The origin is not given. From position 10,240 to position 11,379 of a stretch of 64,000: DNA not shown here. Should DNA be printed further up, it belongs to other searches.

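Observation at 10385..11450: Low-GC islet encoding a secreted Sel1-repeat (eukaryote-like) protein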

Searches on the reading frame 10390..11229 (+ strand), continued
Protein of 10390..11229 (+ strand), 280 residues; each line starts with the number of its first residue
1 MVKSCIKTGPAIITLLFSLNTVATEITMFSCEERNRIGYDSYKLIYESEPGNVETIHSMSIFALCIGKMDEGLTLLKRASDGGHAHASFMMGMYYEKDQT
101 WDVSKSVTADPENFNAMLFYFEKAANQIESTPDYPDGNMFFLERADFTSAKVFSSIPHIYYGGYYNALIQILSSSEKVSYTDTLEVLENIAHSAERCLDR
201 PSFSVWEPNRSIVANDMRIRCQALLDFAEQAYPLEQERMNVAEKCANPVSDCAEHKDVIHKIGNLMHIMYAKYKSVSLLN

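Call 33: search_protein_families(library=pfam, proteins=[P0078, P0096, P0103, P0110, P0114, P0115, P0052, P0035, P0040, P0049], max_evalue=0.001)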
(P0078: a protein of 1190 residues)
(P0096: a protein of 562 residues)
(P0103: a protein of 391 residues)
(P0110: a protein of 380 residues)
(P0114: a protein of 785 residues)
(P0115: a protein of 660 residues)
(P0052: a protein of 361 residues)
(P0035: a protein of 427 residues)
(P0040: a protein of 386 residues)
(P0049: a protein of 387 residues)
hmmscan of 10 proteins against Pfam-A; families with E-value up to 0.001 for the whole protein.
P0078 (1190 aa): 29 families (the best 25 are shown)
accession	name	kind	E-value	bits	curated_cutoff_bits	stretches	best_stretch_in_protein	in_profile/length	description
PF13374.12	TPR_10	-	4.4e-52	173.1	27.5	0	812-840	2-30/42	Tetratricopeptide repeat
PF13424.12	TPR_12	-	2.5e-47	159.4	30.1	3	814-873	5-72/77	Tetratricopeptide repeat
PF07719.23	TPR_2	-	3.5e-46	151.9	27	0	815-845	4-34/34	Tetratricopeptide repeat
PF00515.34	TPR_1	-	2.9e-43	144.4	27.8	0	816-845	5-34/34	Tetratricopeptide repeat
PF13432.12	TPR_16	-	6.5e-41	138.8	32.7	6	915-972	2-61/65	Tetratricopeptide repeat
PF13176.12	TPR_7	-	3.1e-32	108.3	27.9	0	912-937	1-28/36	Tetratricopeptide repeat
PF13181.12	TPR_8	-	5.7e-32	107.6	25.7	0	911-938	2-29/34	Tetratricopeptide repeat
PF14559.12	TPR_19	-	4.7e-31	107.4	25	3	890-940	3-55/68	Tetratricopeptide repeat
PF13414.12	TPR_11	-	7.2e-30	102.9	26.8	1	821-856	3-38/42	TPR repeat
PF13431.12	TPR_17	-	1.1e-28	97.5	24.4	0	835-867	2-34/34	Tetratricopeptide repeat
PF13428.12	TPR_14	-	2.5e-25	86.8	23.5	0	818-853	7-42/44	Tetratricopeptide repeat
PF22736.1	NNH5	-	5.8e-20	72.1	27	1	8-141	3-133/134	NACHT N-terminal Helical domain 5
PF13174.12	TPR_6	-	1.5e-19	69.7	26.3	0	980-1006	6-32/33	Tetratricopeptide repeat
PF12895.13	ANAPC3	-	1.6e-14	54.4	27.2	0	893-967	4-81/82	Anaphase-promoting complex, cyclosome, subunit 3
PF00637.26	Clathrin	-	6.5e-09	36.1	29.6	0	821-871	16-67/143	Region in Clathrin and VPS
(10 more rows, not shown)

P0096 (562 aa): 6 families
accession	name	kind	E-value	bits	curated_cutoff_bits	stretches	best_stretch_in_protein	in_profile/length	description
PF08238.18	Sel1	-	3.4e-59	195.6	30.7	3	236-269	3-36/36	Sel1 repeat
PF23310.1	TPR_27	-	1.3e-39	134.7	27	4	314-370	16-72/110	Plant tetratrico peptide repeats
PF13431.12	TPR_17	-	0.00032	21.2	24.4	0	228-250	7-25/34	Tetratricopeptide repeat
PF20308.4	TPR-S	-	0.00039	21.4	27.6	0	427-524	2-90/102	Tetratricopeptide Repeats-Sensor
PF07064.19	RIC1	-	0.00046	20.2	27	0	153-201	111-158/176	RIC1 C-terminal alpha solenoid region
PF13432.12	TPR_16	-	0.00086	20.1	32.7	0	470-522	13-60/65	Tetratricopeptide repeat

P0103 (391 aa): 19 families
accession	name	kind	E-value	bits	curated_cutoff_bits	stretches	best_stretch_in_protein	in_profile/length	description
PF08238.18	Sel1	-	1.8e-23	82.5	30.7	0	86-111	7-36/36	Sel1 repeat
PF23310.1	TPR_27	-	1.1e-12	48.1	27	0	199-227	43-71/110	Plant tetratrico peptide repeats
PF13432.12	TPR_16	-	4.1e-12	46.7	32.7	0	200-249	12-60/65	Tetratricopeptide repeat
PF13431.12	TPR_17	-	1.5e-11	44.1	24.4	0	213-234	9-30/34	Tetratricopeptide repeat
PF04212.24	MIT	-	4.3e-10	40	30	0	87-108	11-32/66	MIT (microtubule interacting and transport) domain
PF14559.12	TPR_19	-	1.9e-08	34.9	25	0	199-257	5-62/68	Tetratricopeptide repeat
PF07719.23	TPR_2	-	2.6e-07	30.7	27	0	80-108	1-29/34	Tetratricopeptide repeat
PF13428.12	TPR_14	-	3.3e-07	30.8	23.5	0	80-109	1-30/44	Tetratricopeptide repeat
PF13424.12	TPR_12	-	3.4e-07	30.8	30.1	0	79-108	44-73/77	Tetratricopeptide repeat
PF00515.34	TPR_1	-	4.7e-07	29.8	27.8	0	80-108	1-29/34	Tetratricopeptide repeat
PF20308.4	TPR-S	-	5.4e-07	30.6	27.6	0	133-249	4-88/102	Tetratricopeptide Repeats-Sensor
PF13174.12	TPR_6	-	1.1e-06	29.3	26.3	0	218-249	1-29/33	Tetratricopeptide repeat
PF21709.3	ABC_C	-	5.7e-05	24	27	0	262-300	9-49/86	Emaravirus ABC_C protein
PF10181.15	PIG-H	-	8.2e-05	22.7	25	0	218-232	45-59/67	GPI-GlcNAc transferase complex, PIG-H component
PF22141.1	Thiaminase-1_dom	-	0.00011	22.8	27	0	108-179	12-86/146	Thiaminase-1 domain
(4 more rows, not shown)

P0110 (380 aa): 5 families
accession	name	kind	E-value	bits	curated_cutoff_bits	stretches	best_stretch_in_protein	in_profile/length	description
PF08238.18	Sel1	-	8.7e-52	172.2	30.7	6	160-194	2-36/36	Sel1 repeat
PF23310.1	TPR_27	-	4.8e-14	52.4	27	2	221-278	14-72/110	Plant tetratrico peptide repeats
PF13432.12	TPR_16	-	7e-06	26.8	32.7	0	244-296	6-60/65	Tetratricopeptide repeat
PF20023.5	WSLR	-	0.00034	21.3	27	0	307-326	11-30/39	Wolframin Sel1-like repeat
PF12895.13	ANAPC3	-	0.00091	19.9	27.2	0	249-305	3-61/82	Anaphase-promoting complex, cyclosome, subunit 3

P0114 (785 aa): 2 families
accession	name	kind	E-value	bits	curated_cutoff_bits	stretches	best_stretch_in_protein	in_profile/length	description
PF08238.18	Sel1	-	6.6e-56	185.2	30.7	3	56-90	2-36/36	Sel1 repeat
PF23310.1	TPR_27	-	1.8e-12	47.3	27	0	216-259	40-83/110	Plant tetratrico peptide repeats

P0115 (660 aa): 11 families
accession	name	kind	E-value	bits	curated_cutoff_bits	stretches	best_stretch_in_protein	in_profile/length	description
PF08238.18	Sel1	-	3.8e-95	309.4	30.7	8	59-94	1-36/36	Sel1 repeat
PF23310.1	TPR_27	-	6.9e-18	64.8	27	1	528-580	22-70/110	Plant tetratrico peptide repeats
PF13432.12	TPR_16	-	3.6e-12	46.9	32.7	0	555-600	13-60/65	Tetratricopeptide repeat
PF13181.12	TPR_8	-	3.9e-09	36.4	25.7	0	128-154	2-28/34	Tetratricopeptide repeat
PF00515.34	TPR_1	-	2e-08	34.1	27.8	1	128-153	2-27/34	Tetratricopeptide repeat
PF13374.12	TPR_10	-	1.2e-07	31.9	27.5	0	129-155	4-30/42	Tetratricopeptide repeat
PF07719.23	TPR_2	-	2.1e-07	31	27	0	128-154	2-28/34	Tetratricopeptide repeat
PF14559.12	TPR_19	-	1.6e-05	25.6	25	0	109-160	5-58/68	Tetratricopeptide repeat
PF13424.12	TPR_12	-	0.00013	22.5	30.1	0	96-154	4-72/77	Tetratricopeptide repeat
PF04212.24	MIT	-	0.00034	21.1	30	0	101-123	10-32/66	MIT (microtubule interacting and transport) domain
PF13431.12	TPR_17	-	0.00072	20.1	24.4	0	499-516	7-24/34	Tetratricopeptide repeat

P0052 (361 aa): 1 family
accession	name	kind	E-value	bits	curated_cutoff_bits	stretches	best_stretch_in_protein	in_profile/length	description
PF23310.1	TPR_27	-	1.8e-06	28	27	1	72-149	27-106/110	Plant tetratrico peptide repeats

P0035 (427 aa): 0 families

P0040 (386 aa): 0 families

P0049 (387 aa): 0 families

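Call 34: predict_structure(alignment_id=A1)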
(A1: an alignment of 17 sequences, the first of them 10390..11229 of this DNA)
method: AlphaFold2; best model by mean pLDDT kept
length: 280 residues; sequences in the alignment: 17
mean_pLDDT: 84.6   pTM: 0.80
mean pLDDT of the five models: 84.6, 84.6, 82.4, 81.4, 68.5
residues with pLDDT >= 90: 157; 70-90: 81; 50-70: 17; < 50: 25
segments of 3 or more residues with pLDDT < 50: 1-24
pLDDT, mean of each block of 10 residues (from residue 1): 38 35 55 81 92 93 91 96 94 90 81 93 96 83 89 94 89 72 91 97 89 94 98 94 78 90 97 80
secondary structure, 60 per line:
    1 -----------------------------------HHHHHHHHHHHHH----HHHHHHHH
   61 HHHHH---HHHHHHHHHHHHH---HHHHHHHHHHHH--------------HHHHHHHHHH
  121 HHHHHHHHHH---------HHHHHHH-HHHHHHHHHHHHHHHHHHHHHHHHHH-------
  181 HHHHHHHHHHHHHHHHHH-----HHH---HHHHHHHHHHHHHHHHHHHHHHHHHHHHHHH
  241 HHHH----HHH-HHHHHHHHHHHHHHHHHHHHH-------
elements in order: H36-48 H53-65 H69-81 H85-96 H111-130 H140-146 H148-173 H181-198 H210-244 H253-273
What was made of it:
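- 10390..10458 (+): Predicted Sec-type signal peptide, residues 1-23, with likely cleavage after TVA. AF2 pLDDT is below 50 for residues 1-24 (call 34).
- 10807..11214 (+): C-terminal four-helix-bundle domain, residues 140-275. It holds four of the six conserved cysteines and the invariant motifs YTDTLE, ERCLxRP, VW and CxEH. AF2 helices 148-173, 181-198, 210-244 and 253-273 (call 34).
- On Sel1 repeat family (Pfam PF08238 / SMART SEL1): AF2 shows paired helices 36-48/53-65, 69-81/85-96 and 111-130 (call 34).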

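Call 38: fold_search(model_id=the predicted structure, library=pdb)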
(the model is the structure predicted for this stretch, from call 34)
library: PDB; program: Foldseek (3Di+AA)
matches with E <= 10: 506; with E <= 0.001: 0
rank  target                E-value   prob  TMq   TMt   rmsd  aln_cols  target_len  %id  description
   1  3e4b_A                9.9e-02  0.94  0.28  0.21  15.1       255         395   13  Crystal structure of AlgK from Pseudomonas fluorescens WCS374r (released 2009-08-25)
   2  8chy                  1.1e-01  0.80  0.25  0.25  16.7       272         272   15  Crystal structure of an 8-repeat consensus TPR superhelix with Zinc. (released 2024-02-21)
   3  7xn7_q                1.5e-01  0.66  0.27  0.10  19.8       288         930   12  RNA polymerase II elongation complex containing Spt4/5, Elf1, Spt6, Spn1 and Paf1C (released 2022-09-07)
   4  3e4b_D                1.5e-01  0.90  0.30  0.27  15.1       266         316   14  Crystal structure of AlgK from Pseudomonas fluorescens WCS374r (released 2009-08-25)
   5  6f9i_B                1.6e-01  0.89  0.31  0.33  13.0       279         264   14  Crystal structure of KLC2 bound to the second tryptophan-acidic motif peptide from calsyntenin-1 (released 2018-09-05)
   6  5a7d_B                1.9e-01  0.97  0.36  0.31  12.6       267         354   12  Tetrameric assembly of LGN with Inscuteable (released 2016-08-03)
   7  6af0_A                2.4e-01  0.80  0.28  0.12  10.6       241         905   14  Structure of Ctr9, Paf1 and Cdc73 ternary complex from Myceliophthora thermophila (released 2018-09-19)
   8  6swu_D                2.5e-01  0.66  0.28  0.28  15.0       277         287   13  Crystal structure of the TPR domain of KLC1 in complex with an engineered high-affinity cargo peptide. (released 2020-09-30)
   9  5efr                  2.6e-01  0.69  0.29  0.23  14.2       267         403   10  Crystal Structure of a BamA-BamD fusion (released 2016-01-27)
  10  5vif_A                2.7e-01  0.80  0.27  0.12  15.7       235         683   14  Electrophilic probes for deciphering substrate recognition by O-GlcNAc transferase (released 2017-10-18)
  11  9zz6_B                2.7e-01  0.63  0.25  0.24  15.5       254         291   11  The ER membrane protein complex acts as a chaperone to promote voltage-gated calcium channel assembly (released 2026-02-18)
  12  6qw6_5J               2.7e-01  0.33  0.21  0.10  17.0       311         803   10  Structure of the human U5.U4/U6 tri-snRNP at 2.9A resolution. (released 2019-04-17)
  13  5k7v_A                2.8e-01  0.47  0.25  0.25  13.4       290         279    8  Computational Design of Self-Assembling Cyclic Protein Homooligomers (released 2017-04-12)
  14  5vie_C                2.9e-01  0.96  0.29  0.15  11.6       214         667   13  Electrophilic probes for deciphering substrate recognition by O-GlcNAc transferase (released 2017-10-18)
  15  4y6c                  2.9e-01  0.89  0.31  0.38   8.5       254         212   10  Q17M crystal structure of Podosopora anserina putative kinesin light chain nearly identical TPR-like repeats (released 2015-10-07)
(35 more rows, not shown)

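Call 50: find_related_loci(query=A1, collection=viral_contigs, flank=8000)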
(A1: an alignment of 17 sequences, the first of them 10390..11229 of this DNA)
Query A1 (280 aa) in viral_contigs; peptide patterns used: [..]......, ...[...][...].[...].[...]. (x = any residue, [..] = any of these).
77 stretches matched a pattern, but none encodes a relative of the query by tblastn (E <= 1e-3).
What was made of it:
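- Tried and rejected: Family search of IMG/VR viral contigs: no relative (call 50).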

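Call 71: search_protein_families(library=pfam, proteins=[L009:1437-2408:+, L009:2516-2896:+, L009:3759-4760:+, L009:6070-6987:+, L009:9924-11828:+, L010:6288-7211:+, L010:749-3487:+, L002:7092-9050:+, L002:5029-5502:+, L002:2267-2710:+], max_evalue=0.01)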
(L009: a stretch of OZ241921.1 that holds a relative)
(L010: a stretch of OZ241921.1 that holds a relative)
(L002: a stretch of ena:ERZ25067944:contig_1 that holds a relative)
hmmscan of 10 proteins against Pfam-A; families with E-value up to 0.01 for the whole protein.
L009:1437-2408:+ (324 aa): 1 family
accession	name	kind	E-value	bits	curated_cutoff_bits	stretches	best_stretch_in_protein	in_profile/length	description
PF04754.18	Transposase_31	-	1.3e-14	54.7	21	1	9-207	2-194/203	Putative transposase, YhgA-like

L009:2516-2896:+ (127 aa): 0 families

L009:3759-4760:+ (334 aa): 1 family
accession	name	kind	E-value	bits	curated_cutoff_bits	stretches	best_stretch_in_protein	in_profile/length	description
PF04754.18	Transposase_31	-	2.1e-14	54.1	21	1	9-191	2-179/203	Putative transposase, YhgA-like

L009:6070-6987:+ (306 aa): 1 family
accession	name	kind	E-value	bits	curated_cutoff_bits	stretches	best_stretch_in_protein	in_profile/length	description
PF12784.13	PDDEXK_2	-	3.3e-31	109.2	27.4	1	11-246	3-223/229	PD-(D/E)XK nuclease family transposase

L009:9924-11828:+ (635 aa): 0 families

L010:6288-7211:+ (308 aa): 1 family
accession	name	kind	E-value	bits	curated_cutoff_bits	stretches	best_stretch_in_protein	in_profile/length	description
PF04754.18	Transposase_31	-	6.4e-15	55.7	21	1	9-206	2-193/203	Putative transposase, YhgA-like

L010:749-3487:+ (913 aa): 4 families
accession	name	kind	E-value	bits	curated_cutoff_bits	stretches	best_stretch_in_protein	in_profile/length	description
PF02779.29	Transket_pyr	-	1.1e-49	168.8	27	1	560-753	2-173/174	Transketolase, pyrimidine binding domain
PF00676.26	E1_dh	-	1.2e-46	159.5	22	1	176-486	9-293/300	Dehydrogenase E1 component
PF16870.10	OxoGdeHyase_C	-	1.5e-39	135.6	27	1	759-907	2-151/151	2-oxoglutarate dehydrogenase C-terminal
PF16078.10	2-oxogl_dehyd_N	-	1.2e-07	31.5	27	1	3-39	3-39/41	2-oxoglutarate dehydrogenase N-terminus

L002:7092-9050:+ (653 aa): 0 families

L002:5029-5502:+ (158 aa): 0 families

L002:2267-2710:+ (148 aa): 0 families

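Call 77: search_protein_families(library=phrogs, proteins=[L007:993-1265:+, L007:1591-2400:-, L007:2424-3158:+, L007:3323-3625:-, L007:3869-4615:+, L007:4620-4937:+, L007:5155-6321:+, L006:1699-2898:+, L006:2901-4523:+, L006:4877-5101:+], max_evalue=0.001)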
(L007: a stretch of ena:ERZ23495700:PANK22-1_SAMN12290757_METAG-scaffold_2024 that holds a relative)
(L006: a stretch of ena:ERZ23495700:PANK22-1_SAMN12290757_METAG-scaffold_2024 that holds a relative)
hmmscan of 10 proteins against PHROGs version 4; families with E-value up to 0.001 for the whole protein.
L007:993-1265:+ (91 aa): 0 families

L007:1591-2400:- (269 aa): 0 families

L007:2424-3158:+ (245 aa): 0 families

L007:3323-3625:- (100 aa): 0 families

L007:3869-4615:+ (249 aa): 0 families

L007:4620-4937:+ (106 aa): 0 families

L007:5155-6321:+ (389 aa): 1 family
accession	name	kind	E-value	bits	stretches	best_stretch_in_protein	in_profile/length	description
phrog_510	-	DNA, RNA and nucleotide metabolism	1e-05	25.4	0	8-139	26-156/667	DNA primase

L006:1699-2898:+ (400 aa): 2 families
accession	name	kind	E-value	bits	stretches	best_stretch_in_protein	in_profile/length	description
phrog_239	-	DNA, RNA and nucleotide metabolism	6.6e-07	29.6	1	111-326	354-551/801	DNA primase/helicase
phrog_6012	-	DNA, RNA and nucleotide metabolism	0.00047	20.5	1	19-144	39-177/447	DNA helicase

L006:2901-4523:+ (541 aa): 0 families

L006:4877-5101:+ (75 aa): 0 families

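Call 78: search_protein_families(library=pfam, proteins=[L007:993-1265:+, L007:1591-2400:-, L007:2424-3158:+, L007:3323-3625:-, L007:3869-4615:+, L007:4620-4937:+, L007:5155-6321:+, L006:1699-2898:+, L006:2901-4523:+, L006:4877-5101:+], max_evalue=0.01)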
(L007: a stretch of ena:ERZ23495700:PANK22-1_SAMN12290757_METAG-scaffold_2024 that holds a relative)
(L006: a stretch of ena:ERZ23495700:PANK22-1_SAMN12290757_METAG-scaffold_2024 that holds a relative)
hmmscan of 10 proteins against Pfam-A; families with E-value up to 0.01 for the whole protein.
L007:993-1265:+ (91 aa): 0 families

L007:1591-2400:- (269 aa): 0 families

L007:2424-3158:+ (245 aa): 0 families

L007:3323-3625:- (100 aa): 0 families

L007:3869-4615:+ (249 aa): 0 families

L007:4620-4937:+ (106 aa): 0 families

L007:5155-6321:+ (389 aa): 4 families
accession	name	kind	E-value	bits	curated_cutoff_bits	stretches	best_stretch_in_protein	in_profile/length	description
PF23639.1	DUF7146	-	7e-07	30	27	1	113-203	4-87/105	Domain of unknown function (DUF7146)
PF13362.12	Toprim_3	-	4e-06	27.6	27.2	1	271-358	9-92/95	Toprim domain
PF08273.17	Zn_Ribbon_Prim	-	0.00014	22.6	23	1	23-53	3-31/37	Zinc-binding domain of primase-helicase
PF13155.12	Toprim_2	-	0.0016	19.2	22.1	1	267-350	3-83/88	Toprim-like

L006:1699-2898:+ (400 aa): 1 family
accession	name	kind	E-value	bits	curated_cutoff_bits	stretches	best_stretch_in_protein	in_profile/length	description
PF13481.12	AAA_25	-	1.9e-16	60.7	27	1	87-294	9-193/195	AAA domain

L006:2901-4523:+ (541 aa): 0 families

L006:4877-5101:+ (75 aa): 1 family
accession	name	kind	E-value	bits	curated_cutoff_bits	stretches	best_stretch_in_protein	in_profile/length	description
PF17782.7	DprA_WH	-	0.0021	18.5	22.9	1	10-41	12-43/61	DprA winged helix domain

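Call 86: fold_search(model_id=the predicted structure, library=viral)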
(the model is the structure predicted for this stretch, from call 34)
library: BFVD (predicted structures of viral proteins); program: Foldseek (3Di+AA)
matches with E <= 10: 312; with E <= 0.001: 0
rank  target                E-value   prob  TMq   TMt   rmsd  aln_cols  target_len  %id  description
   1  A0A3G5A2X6            4.1e-03  1.00  0.27  0.31  15.9       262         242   13  Peptidase c14 caspase catalytic subunit p20 [Harvfovirus sp.]
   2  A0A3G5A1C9            6.0e-03  0.99  0.28  0.22  18.9       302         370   13  Tetratricopeptide repeat protein [Harvfovirus sp.]
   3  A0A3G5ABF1            1.6e-02  0.94  0.25  0.26  16.4       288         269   14  Sel1 repeat family protein [Hyperionvirus sp.]
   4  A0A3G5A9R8            2.4e-02  0.99  0.27  0.32  11.9       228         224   13  Sel1 repeat family protein [Hyperionvirus sp.]
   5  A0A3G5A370            2.7e-02  0.96  0.27  0.26  21.6       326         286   10  Tetratricopeptide repeat protein [Harvfovirus sp.]
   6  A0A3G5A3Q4            3.3e-02  0.82  0.25  0.24  18.4       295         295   12  Sel1 repeat family protein [Harvfovirus sp.]
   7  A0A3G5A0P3            5.4e-02  0.54  0.19  0.18  20.5       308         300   15  Uncharacterized protein [Harvfovirus sp.]
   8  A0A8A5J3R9            7.3e-02  0.84  0.26  0.15  22.8       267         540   10  (no name in the UniProt tables at hand)
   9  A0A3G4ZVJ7            7.3e-02  0.80  0.26  0.24  17.0       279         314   11  Sel1 repeat protein [Edafosvirus sp.]
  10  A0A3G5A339            7.9e-02  0.87  0.29  0.26  18.7       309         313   11  Tetratricopeptide repeat protein [Harvfovirus sp.]
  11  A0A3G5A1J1            8.7e-02  0.96  0.28  0.35  15.8       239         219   11  Tetratricopeptide repeat protein [Harvfovirus sp.]
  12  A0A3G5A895            9.0e-02  0.98  0.28  0.33  12.9       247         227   14  Tetratricopeptide repeat protein [Hyperionvirus sp.]
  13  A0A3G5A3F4            1.0e-01  1.00  0.38  0.38  11.3       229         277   15  Sel1 repeat family protein [Harvfovirus sp.]
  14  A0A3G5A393            1.0e-01  0.85  0.28  0.28  14.8       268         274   13  Sel1 repeat family protein [Harvfovirus sp.]
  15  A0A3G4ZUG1            1.1e-01  0.75  0.26  0.21  13.8       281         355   12  Tetratricopeptide repeat protein [Edafosvirus sp.]
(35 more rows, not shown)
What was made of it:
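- Tried and rejected: The top hits are generic TPR/SLR solenoids with TM <= 0.39 (calls 38, 86).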
